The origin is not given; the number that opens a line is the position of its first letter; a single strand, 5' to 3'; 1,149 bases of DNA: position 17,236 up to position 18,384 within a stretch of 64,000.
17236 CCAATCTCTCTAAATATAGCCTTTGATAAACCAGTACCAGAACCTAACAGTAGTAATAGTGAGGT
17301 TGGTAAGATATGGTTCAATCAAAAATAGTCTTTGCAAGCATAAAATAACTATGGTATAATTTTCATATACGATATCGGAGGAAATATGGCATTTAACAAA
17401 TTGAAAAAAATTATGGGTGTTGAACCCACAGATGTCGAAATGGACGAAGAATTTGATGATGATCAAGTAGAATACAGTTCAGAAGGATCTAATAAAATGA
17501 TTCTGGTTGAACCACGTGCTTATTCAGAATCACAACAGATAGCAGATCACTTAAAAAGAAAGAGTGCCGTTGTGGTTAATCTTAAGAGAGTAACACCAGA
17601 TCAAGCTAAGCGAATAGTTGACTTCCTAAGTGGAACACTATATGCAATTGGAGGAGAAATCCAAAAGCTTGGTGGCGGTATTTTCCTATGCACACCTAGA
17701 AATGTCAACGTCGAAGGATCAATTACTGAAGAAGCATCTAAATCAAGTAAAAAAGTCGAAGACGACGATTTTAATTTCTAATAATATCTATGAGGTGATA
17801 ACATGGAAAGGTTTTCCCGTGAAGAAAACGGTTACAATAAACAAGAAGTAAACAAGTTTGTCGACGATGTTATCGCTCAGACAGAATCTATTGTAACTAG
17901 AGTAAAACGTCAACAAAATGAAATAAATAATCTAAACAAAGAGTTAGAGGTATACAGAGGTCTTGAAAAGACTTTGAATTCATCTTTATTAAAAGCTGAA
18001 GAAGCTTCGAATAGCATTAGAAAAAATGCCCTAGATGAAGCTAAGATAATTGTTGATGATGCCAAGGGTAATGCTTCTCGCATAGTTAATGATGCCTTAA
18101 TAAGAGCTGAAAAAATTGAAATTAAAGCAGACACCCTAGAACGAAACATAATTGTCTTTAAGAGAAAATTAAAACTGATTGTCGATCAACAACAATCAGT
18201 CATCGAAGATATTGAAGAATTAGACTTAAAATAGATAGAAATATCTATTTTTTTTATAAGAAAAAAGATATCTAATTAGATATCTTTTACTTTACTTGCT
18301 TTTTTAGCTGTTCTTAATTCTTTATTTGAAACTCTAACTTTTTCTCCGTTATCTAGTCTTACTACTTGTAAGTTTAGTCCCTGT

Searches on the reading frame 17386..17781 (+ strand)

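Call 27: search_protein_families(library=pfam, proteins=[window:17386-17781:+], max_evalue=0.001)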
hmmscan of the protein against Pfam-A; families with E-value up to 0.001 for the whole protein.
window:17386-17781:+ (131 aa): 1 family
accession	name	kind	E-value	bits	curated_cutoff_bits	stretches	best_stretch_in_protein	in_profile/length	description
PF04472.17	SepF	-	4.4e-28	97.8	27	1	39-109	2-72/72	Cell division protein SepF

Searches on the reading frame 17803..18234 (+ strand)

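Call 27: search_protein_families(library=pfam, proteins=[window:17803-18234:+], max_evalue=0.001)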
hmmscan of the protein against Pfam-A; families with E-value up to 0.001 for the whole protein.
window:17803-18234:+ (143 aa): 1 family
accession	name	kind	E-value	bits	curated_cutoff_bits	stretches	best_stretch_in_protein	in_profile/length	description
PF05103.18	DivIVA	-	2.9e-26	92.4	28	1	3-124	10-131/131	DivIVA protein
